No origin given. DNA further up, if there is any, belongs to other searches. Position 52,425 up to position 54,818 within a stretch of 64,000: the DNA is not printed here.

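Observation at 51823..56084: Compact 697-aa glycyl-radical enzyme coupled to an insert-less activase and followed by a CFA-synthase-family methyltransferase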

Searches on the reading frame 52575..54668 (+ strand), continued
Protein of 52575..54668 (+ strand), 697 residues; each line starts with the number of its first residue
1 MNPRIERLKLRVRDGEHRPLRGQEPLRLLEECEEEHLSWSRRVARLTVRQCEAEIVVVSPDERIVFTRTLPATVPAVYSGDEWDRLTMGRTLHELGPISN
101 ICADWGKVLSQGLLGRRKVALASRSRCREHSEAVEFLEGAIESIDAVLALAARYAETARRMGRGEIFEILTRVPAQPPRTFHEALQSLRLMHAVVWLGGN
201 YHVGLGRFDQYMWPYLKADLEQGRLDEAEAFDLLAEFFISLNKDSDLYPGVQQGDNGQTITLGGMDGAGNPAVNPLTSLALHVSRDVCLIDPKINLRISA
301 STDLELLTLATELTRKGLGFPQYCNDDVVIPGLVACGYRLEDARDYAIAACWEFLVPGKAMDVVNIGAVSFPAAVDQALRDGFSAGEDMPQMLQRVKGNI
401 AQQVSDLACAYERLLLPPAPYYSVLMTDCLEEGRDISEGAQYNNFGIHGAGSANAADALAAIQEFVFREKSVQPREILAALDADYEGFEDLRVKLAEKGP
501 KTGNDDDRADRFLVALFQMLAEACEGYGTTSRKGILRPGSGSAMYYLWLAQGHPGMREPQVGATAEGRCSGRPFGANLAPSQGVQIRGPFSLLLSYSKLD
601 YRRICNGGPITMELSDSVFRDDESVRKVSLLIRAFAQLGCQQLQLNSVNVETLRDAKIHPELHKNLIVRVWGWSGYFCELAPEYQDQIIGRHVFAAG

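Call 45: fold_search(model_id=the predicted structure, library=pdb)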
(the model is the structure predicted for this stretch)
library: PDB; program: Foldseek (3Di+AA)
matches with E <= 10: 321; with E <= 0.001: 77
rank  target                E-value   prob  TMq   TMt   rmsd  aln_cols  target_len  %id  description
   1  5kdp_A                5.5e-37  1.00  0.81  0.71   6.2       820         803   23  E491A mutant of choline TMA-lyase (released 2016-09-28)
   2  8yjo_A                9.1e-37  1.00  0.80  0.73   7.5       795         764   26  Structure of E. coli glycyl radical enzyme PflD with bound malonate (released 2024-10-02)
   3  5fay_A                1.0e-36  1.00  0.81  0.71   6.3       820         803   23  Y208F mutant of choline TMA-lyase (released 2016-09-28)
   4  5fau_A                2.0e-36  1.00  0.80  0.71   6.1       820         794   23  wild-type choline TMA lyase in complex with choline (released 2016-09-28)
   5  1r8w_A                2.8e-36  1.00  0.82  0.73   4.9       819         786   23  Native structure of the B12-independent glycerol dehydratase from clostridium butyricum (released 2004-06-01)
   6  5fau_B                3.2e-36  1.00  0.81  0.72   6.2       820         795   22  wild-type choline TMA lyase in complex with choline (released 2016-09-28)
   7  9ht9_A                5.0e-36  1.00  0.81  0.72   6.2       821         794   22  CutC in complex with inhibitor1 (released 2026-01-14)
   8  5faw_A                5.5e-36  1.00  0.81  0.71   6.2       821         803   22  T502A mutant of choline TMA-lyase (released 2016-09-28)
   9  9f3x_C                1.0e-35  1.00  0.80  0.71   6.2       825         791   24  CutC choline lyase in complex with cyclopropylcholine (released 2024-05-08)
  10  9r0v_C                1.5e-35  1.00  0.82  0.72   4.8       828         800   22  CutC IN COMPLEX WITH Inhibitor (released 2026-02-11)
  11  5faw_B                1.5e-35  1.00  0.81  0.71   6.1       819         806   22  T502A mutant of choline TMA-lyase (released 2016-09-28)
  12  6nd3_D                1.9e-35  1.00  0.81  0.71   5.0       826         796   22  wild-type choline TMA lyase in complex with betaine aldehyde (released 2019-01-16)
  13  6vue_A                1.9e-35  1.00  0.80  0.70   6.4       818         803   23  wild-type choline TMA lyase in complex with 1-methyl-1,2,3,6-tetrahydropyridin-3-ol (released 2020-11-04)
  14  9rco_A                1.9e-35  1.00  0.76  0.68   6.9       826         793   24  1,2-propanediol dehydratase with 0.1 % glycerol additive (released 2025-06-11)
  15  9r0v_A                2.1e-35  1.00  0.82  0.72   4.8       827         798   22  CutC IN COMPLEX WITH Inhibitor (released 2026-02-11)
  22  8id0                  1.1e-34  1.00  0.78  0.70   7.0       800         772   24  Crystal structure of PflD bound to 1,5-anhydromannitol-6-phosphate in Streptococcus dysgalactiae subsp. equisimilis (released 2024-10-02)
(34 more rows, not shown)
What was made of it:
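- On Glycyl radical enzyme superfamily (PFL-like branch): The query-normalised TM-score is 0.80-0.82 to CutC, GD and PflD (call 45).
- Closest known: PflD / YbiW GRE isomerases. Same: The same predicted fold, with a query-normalised TM-score of 0.78-0.80 (call 45).
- Closest known: B12-independent glycerol and propanediol dehydratases. Same: A query-normalised TM-score of 0.79-0.82 (call 45).
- Closest known: Choline trimethylamine-lyase CutC. Same: Top Foldseek hit at E 5.5e-37 (call 45).
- The query-normalised TM-score is about 0.8 to CutC, GD and PflD (call 45).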

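Call 56: search_protein_representatives(protein=window:52575-54668:+)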
Query: 697 residues. Proteins with E-value up to 0.001 (for the whole library): 6301; up to 1e-10: 3526; up to 1e-30: 1733. The best 150 are listed.
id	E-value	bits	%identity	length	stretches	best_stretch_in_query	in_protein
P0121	5.0e-196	669.6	46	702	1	3-692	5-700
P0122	8.3e-190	649.1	48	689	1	1-695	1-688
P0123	1.8e-179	614.9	43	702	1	1-695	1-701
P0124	3.5e-178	610.7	59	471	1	1-472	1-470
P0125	2.3e-175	601.3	51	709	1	98-694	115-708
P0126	3.9e-175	600.6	44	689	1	1-691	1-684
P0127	6.6e-174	596.5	45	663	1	8-692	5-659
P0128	5.0e-169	580.4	45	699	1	42-694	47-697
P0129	6.1e-167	573.5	46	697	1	49-696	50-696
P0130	9.6e-167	572.9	56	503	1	190-694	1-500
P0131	1.4e-165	569.0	42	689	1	11-692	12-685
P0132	2.4e-162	558.3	45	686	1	34-692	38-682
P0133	2.6e-157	541.7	42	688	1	1-691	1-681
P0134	4.1e-157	541.0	41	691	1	5-693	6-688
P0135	8.5e-152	523.5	44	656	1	42-694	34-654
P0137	1.9e-147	509.0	39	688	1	37-692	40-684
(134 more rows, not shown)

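Call 58: find_encoding_contigs(protein=P0121, flank=7000, max_places=2)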
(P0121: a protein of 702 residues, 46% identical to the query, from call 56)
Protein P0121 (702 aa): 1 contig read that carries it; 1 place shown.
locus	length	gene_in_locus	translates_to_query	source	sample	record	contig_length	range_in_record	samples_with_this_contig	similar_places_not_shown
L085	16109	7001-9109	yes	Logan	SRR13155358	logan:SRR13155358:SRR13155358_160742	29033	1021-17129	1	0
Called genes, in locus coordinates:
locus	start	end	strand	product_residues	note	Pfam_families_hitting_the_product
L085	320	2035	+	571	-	PF00501:AMP-binding, PF13193:AMP-binding_C (weak), PF00550:PP-binding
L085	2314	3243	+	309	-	PF01636:APH, PF02958:EcKL (weak), PF19974:TCAD9 (weak)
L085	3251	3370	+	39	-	-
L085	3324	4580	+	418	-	-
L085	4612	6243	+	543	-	PF02310:B12-binding, PF04055:Radical_SAM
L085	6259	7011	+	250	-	PF13353:Fer4_12, PF04055:Radical_SAM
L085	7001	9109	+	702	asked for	PF02901:PFL-like, PF01228:Gly_radical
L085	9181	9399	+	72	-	PF00550:PP-binding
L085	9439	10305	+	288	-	PF00535:Glycos_transf_2, PF10111:Glyco_tranf_2_2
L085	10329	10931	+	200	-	PF02223:Thymidylate_kin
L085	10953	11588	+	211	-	-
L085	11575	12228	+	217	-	-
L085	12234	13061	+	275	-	PF00702:Hydrolase (faint), PF05116:S6PP (weak), PF08282:Hydrolase_3, PF05116:S6PP (weak)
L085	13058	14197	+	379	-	PF14907:NTP_transf_5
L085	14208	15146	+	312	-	-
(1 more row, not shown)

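Call 59: find_encoding_contigs(protein=P0122, flank=7000, max_places=2)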
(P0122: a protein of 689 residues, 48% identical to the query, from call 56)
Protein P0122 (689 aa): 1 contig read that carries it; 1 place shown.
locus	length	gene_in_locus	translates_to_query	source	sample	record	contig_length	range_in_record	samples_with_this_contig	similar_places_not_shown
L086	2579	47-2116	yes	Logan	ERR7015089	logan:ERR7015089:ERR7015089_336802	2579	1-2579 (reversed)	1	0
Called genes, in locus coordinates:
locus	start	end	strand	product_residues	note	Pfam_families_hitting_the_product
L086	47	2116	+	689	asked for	PF02901:PFL-like, PF01228:Gly_radical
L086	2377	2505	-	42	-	-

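Call 60: find_encoding_contigs(protein=P0126, flank=7000, max_places=2)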
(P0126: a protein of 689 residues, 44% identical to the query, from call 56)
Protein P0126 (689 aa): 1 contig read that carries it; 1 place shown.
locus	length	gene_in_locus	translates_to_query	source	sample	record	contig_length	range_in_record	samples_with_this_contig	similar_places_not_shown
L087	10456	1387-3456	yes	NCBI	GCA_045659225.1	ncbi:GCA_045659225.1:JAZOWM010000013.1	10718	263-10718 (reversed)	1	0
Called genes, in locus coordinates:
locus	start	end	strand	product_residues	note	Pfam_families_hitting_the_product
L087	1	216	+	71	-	PF00829:Ribosomal_L21p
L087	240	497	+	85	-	PF01016:Ribosomal_L27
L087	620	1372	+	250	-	PF13353:Fer4_12, PF04055:Radical_SAM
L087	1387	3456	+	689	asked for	PF02901:PFL-like, PF01228:Gly_radical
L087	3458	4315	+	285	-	PF00083:Sugar_tr, PF07690:MFS_1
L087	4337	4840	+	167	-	PF00083:Sugar_tr, PF07690:MFS_1 (weak)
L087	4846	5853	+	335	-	PF01263:Aldose_epim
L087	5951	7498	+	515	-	PF07690:MFS_1, PF00854:PTR2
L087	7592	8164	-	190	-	PF10050:DUF2284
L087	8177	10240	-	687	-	PF07715:Plug, PF00593:TonB_dep_Rec_b-barrel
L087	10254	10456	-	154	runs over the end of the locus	?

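Call 61: search_solved_structures(query=L013:7991-9094:+, max_evalue=0.001)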
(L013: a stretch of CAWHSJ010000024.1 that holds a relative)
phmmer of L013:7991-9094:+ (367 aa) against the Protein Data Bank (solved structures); distinct sequences matched with E-value up to 0.001: 1.
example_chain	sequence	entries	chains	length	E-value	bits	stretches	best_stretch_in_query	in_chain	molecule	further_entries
4ay7_A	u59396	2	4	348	1.2e-08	37.6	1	131-356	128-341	METHYLCOBALAMIN: COENZYME M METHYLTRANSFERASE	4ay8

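Call 62: search_solved_structures(query=L015:5772-6416:+, max_evalue=1e-10)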
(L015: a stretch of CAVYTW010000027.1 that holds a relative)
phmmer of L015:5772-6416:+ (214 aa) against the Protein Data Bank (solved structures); distinct sequences matched with E-value up to 1e-10: 18.
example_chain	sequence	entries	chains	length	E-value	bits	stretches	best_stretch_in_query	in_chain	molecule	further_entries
1y80_A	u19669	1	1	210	3.6e-60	206.4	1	4-209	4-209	Predicted cobalamin binding protein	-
7xcn_M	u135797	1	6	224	6.7e-48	166.4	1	13-207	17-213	Trimethylamine methyltransferase corrinoid protein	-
3ezx_A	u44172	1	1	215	1.7e-42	148.7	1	4-209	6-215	Monomethylamine corrinoid protein 1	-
4jgi_A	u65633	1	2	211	5.1e-42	147.2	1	16-200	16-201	Putative uncharacterized protein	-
1bmt_A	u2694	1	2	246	1e-25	94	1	12-184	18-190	METHIONINE SYNTHASE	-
8ssd_A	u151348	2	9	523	1.1e-25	93.9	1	3-191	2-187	Methionine synthase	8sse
2i2x_B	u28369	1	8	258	1.4e-25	93.6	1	7-203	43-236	Methyltransferase 1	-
9cbp_A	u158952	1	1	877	1.7e-25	93.2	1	3-191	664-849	Methionine synthase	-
8ssc_A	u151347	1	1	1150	2.5e-25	92.7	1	3-191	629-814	Methionine synthase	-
8g3h_A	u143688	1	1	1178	5.4e-25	91.6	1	7-189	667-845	Methionine synthase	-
3bul_A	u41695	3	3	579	5.8e-25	91.5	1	19-184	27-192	Methionine synthase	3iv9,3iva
9cbq_A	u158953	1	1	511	7.7e-25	91.1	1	3-191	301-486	Methionine synthase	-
9cbo_A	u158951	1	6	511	1.1e-24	90.7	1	3-191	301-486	Methionine synthase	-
9cbr_A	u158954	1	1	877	9.3e-24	87.6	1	3-191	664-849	Methionine synthase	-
1k7y_A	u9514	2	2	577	1.8e-23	86.6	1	14-184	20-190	methionine synthase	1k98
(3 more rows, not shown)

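Call 67: search_protein_families(library=pfam, alignment_id=A4, max_evalue=0.00001)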
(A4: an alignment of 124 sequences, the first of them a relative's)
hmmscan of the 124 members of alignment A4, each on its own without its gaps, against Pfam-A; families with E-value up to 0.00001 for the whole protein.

A. member 1, L007:2384-3115:+ (243 aa): 1 family
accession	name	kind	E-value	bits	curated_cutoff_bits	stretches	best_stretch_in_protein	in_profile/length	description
PF13442.11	Cytochrome_CBB3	-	1.9e-08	35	27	0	77-183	2-68/68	Cytochrome C oxidase, cbb3-type, subunit III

B. families by the number of members that match (of 124 scanned): 155 families (the first 25 are shown)
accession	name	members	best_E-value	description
PF02610.21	AraA_N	12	5.1e-87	L-arabinose isomerase N-terminal domain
PF24856.1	AraA_central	11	1.2e-72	L-arabinose isomerase central domain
PF11762.14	Arabinose_Iso_C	11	2.9e-68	L-arabinose isomerase C-terminal domain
PF06964.18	Alpha-L-AF_C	9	3.6e-42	Alpha-L-arabinofuranosidase C-terminal domain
PF22848.2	ASD1_dom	9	9.8e-21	Alpha-L-arabinofuranosidase 1 domain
PF06439.18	3keto-disac_hyd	8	3.3e-16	3-keto-disaccharide hydrolase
PF08240.17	ADH_N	5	4.5e-33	Alcohol dehydrogenase GroES-like domain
PF00005.33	ABC_tran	4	1.6e-57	ABC transporter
PF07690.21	MFS_1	4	1e-42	Major Facilitator Superfamily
PF13407.12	Peripla_BP_4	4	1.8e-41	Periplasmic binding protein domain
PF13377.12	Peripla_BP_3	4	5.5e-34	Periplasmic binding protein-like domain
PF00532.27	Peripla_BP_1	4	1.1e-31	Periplasmic binding proteins and sugar binding domain of LacI family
PF00107.32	ADH_zinc_N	4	4.9e-26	Zinc-binding dehydrogenase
PF00557.29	Peptidase_M24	4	2.3e-17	Metallopeptidase family M24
PF16912.11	Glu_dehyd_C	4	1.7e-10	Glucose dehydrogenase C-terminus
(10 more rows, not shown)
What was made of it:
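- araA and alpha-L-arabinofuranosidase are the commonest families in the two downstream genes (call 67).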

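Call 72: search_solved_structures(query=L082:5857-6960:+, max_evalue=1e-8)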
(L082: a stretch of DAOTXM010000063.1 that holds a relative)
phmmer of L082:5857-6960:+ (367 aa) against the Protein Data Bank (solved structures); distinct sequences matched with E-value up to 1e-8: 3.
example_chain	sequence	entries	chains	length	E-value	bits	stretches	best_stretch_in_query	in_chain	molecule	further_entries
4ru1_A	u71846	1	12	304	8.2e-12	48.2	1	69-364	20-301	Monosaccharide ABC transporter substrate-binding protein, CUT2 family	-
5dkv_A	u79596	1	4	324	2e-09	40.3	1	73-355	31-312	ABC transporter substrate binding protein (Ribose)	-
5dte_A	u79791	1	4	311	4.5e-09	39.2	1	112-319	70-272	Monosaccharide-transporting ATPase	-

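Call 73: search_solved_structures(query=L074:5702-6733:+, max_evalue=1e-8)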
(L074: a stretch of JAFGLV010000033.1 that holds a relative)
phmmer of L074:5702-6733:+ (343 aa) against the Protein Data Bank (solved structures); distinct sequences matched with E-value up to 1e-8: 42.
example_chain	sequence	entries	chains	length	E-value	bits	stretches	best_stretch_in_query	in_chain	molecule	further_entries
5er3_A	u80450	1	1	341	3.6e-70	239.9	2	43-203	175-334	Sugar ABC transporter, periplasmic sugar-binding protein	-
2qvc_A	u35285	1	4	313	4.2e-45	157.5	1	60-298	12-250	Sugar ABC transporter, periplasmic sugar-binding protein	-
2h3h_A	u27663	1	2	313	4.5e-45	157.4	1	60-298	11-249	Sugar ABC transporter, periplasmic sugar-binding protein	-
3c6q_B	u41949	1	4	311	2.5e-44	155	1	61-298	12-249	Sugar ABC transporter, periplasmic sugar-binding protein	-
6gq0_A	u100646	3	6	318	1.2e-31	113.3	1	60-308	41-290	Putative sugar binding protein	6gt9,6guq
5hqj_A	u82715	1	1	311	4.6e-31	111.4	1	47-305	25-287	Periplasmic binding protein/LacI transcriptional regulator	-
5xsj_X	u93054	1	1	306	3.4e-30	108.5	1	54-327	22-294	Periplasmic binding protein/LacI transcriptional regulator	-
5xss_X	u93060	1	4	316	4.1e-30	108.2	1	54-327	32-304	Periplasmic binding protein/LacI transcriptional regulator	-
5xsd_A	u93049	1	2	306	4e-29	105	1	54-327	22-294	Periplasmic binding protein/LacI transcriptional regulator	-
3g1w_A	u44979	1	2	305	1.5e-25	93.3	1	52-306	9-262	Sugar ABC transporter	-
6sw4_A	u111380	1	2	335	5.6e-25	91.4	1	44-302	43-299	Arabinose binding protein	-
9jwt_A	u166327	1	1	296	2.3e-20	76.2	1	54-312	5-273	MSD3-holo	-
9jwq_A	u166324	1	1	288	2.5e-20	76.1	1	54-312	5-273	MSD3-apo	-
3brs_A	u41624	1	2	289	4.9e-20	75.1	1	57-304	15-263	Periplasmic binding protein/LacI transcriptional regulator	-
7x0g_A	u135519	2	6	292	1.5e-19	73.6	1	52-313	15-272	CbpA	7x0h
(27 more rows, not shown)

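Call 75: find_encoding_contigs(protein=P0123, flank=7000, max_places=2)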
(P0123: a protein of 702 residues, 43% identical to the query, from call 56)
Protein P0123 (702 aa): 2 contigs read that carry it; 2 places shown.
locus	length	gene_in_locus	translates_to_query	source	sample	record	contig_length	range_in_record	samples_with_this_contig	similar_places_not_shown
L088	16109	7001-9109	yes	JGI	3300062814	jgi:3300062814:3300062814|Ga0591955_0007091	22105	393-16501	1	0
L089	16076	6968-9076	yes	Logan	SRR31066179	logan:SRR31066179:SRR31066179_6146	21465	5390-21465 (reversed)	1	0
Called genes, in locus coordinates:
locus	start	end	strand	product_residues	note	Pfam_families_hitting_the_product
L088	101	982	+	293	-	PF00903:Glyoxalase, PF13669:Glyoxalase_4 (weak), PF00903:Glyoxalase (weak)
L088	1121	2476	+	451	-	PF13407:Peripla_BP_4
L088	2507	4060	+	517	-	PF00005:ABC_tran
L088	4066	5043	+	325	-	PF02653:BPD_transp_2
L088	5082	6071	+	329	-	PF02653:BPD_transp_2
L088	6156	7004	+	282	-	PF13353:Fer4_12, PF04055:Radical_SAM, PF00037:Fer4 (weak)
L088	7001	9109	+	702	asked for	PF02901:PFL-like, PF01228:Gly_radical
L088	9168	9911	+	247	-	PF00121:TIM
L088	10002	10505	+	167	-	PF01894:YjbQ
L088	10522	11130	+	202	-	PF13580:SIS_2 (faint), PF01380:SIS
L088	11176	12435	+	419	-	PF00890:FAD_binding_2, PF01266:DAO, PF01946:Thi4 (weak), PF12831:FAD_oxidored (weak), PF13450:NAD_binding_8 (weak)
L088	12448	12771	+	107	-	PF13510:Fer2_4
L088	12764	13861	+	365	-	PF00890:FAD_binding_2, PF01134:GIDA (weak), PF01266:DAO (weak), PF01494:FAD_binding_3 (weak), PF07992:Pyr_redox_2, PF12831:FAD_oxidored, PF13450:NAD_binding_8, PF13738:Pyr_redox_3, +3 more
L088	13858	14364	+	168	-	PF12838:Fer4_7 (faint), PF13187:Fer4_9 (weak), PF12837:Fer4_6 (faint), PF25160:LdpA_Fe-S-bd (weak), PF00037:Fer4 (weak)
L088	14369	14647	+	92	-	PF17806:SO_alpha_A3, PF04324:Fer2_BFD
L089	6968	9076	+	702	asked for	PF02901:PFL-like, PF01228:Gly_radical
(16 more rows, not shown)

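Call 76: find_encoding_contigs(protein=P0131, flank=7000, max_places=2)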
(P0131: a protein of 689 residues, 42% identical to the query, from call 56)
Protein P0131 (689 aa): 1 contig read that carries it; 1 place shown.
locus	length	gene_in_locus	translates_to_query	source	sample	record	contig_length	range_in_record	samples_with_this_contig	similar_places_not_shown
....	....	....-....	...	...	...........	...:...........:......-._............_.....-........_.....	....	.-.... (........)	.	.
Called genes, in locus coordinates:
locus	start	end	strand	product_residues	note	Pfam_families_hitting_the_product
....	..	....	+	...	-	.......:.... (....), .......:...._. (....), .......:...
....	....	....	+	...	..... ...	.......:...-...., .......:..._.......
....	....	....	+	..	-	?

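Call 77: find_encoding_contigs(protein=P0133, flank=7000, max_places=2)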
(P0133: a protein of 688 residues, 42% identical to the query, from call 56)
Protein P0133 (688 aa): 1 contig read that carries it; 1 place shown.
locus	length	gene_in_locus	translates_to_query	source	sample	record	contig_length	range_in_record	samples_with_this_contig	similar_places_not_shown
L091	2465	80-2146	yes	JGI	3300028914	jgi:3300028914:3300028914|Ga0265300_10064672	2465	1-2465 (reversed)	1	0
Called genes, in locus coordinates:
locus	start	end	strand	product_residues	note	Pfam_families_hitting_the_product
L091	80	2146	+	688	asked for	PF02901:PFL-like, PF01228:Gly_radical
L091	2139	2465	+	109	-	?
